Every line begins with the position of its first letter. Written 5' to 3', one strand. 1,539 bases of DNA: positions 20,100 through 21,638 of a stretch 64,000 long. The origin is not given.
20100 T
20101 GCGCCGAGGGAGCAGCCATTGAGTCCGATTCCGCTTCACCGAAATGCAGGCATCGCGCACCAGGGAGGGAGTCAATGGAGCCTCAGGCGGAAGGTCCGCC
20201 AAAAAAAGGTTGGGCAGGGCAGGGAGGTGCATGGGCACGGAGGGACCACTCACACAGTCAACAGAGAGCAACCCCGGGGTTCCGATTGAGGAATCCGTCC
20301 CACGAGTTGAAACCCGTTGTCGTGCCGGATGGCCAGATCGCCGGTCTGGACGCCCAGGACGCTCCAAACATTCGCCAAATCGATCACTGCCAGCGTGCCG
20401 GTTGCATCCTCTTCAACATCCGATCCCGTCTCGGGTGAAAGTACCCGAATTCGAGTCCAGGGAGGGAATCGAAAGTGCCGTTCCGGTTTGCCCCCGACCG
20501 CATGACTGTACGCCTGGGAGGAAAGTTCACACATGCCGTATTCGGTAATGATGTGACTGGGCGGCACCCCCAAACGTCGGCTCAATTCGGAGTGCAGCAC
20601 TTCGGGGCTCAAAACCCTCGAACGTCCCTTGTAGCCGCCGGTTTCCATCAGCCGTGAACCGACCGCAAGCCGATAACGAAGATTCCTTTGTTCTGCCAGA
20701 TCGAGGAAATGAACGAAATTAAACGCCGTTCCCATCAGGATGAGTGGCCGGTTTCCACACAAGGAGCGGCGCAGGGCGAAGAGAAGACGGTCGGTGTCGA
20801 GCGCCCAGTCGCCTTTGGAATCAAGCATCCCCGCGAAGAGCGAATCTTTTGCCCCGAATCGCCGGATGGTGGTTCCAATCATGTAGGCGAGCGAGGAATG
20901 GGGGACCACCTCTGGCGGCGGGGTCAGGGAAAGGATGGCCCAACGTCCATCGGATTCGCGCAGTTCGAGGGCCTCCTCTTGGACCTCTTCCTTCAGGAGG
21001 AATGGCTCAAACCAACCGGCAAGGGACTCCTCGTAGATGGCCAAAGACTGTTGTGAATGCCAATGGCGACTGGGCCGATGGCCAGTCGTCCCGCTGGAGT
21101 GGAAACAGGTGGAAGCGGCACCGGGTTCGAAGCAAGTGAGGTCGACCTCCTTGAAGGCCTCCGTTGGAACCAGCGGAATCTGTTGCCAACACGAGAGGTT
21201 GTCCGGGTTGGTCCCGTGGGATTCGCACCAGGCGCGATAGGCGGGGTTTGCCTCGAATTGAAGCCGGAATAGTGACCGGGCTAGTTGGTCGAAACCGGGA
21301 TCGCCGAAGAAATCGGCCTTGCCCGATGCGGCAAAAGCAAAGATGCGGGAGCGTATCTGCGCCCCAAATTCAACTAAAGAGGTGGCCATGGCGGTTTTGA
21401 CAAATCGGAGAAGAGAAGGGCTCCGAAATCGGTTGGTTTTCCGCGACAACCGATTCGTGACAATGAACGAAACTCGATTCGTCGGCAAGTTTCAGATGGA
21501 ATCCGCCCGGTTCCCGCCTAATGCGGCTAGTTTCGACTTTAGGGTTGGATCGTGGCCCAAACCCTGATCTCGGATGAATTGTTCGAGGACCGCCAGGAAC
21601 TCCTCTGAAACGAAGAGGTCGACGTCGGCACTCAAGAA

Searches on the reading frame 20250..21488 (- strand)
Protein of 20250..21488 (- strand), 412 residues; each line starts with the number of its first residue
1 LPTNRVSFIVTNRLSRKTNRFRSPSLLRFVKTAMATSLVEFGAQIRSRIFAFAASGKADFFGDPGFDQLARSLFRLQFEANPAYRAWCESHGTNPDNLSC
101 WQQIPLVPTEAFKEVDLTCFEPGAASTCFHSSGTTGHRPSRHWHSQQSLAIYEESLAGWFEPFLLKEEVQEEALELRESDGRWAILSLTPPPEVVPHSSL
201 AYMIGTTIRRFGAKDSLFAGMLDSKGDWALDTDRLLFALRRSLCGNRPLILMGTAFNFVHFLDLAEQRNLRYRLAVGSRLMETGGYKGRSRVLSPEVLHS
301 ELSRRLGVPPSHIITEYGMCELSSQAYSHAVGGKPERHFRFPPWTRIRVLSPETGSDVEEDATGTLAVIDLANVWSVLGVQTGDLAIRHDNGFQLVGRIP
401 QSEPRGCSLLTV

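Call 61: search_protein_families(library=pfam, max_evalue=0.00001, proteins=[window:20250-21488:-])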
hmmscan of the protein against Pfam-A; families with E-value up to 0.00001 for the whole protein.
window:20250-21488:- (412 aa): 1 family
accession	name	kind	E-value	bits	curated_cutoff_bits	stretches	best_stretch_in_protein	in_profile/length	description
PF04443.18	LuxE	-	3e-09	36.7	24.9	0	233-409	194-384/391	Acyl-protein synthetase, LuxE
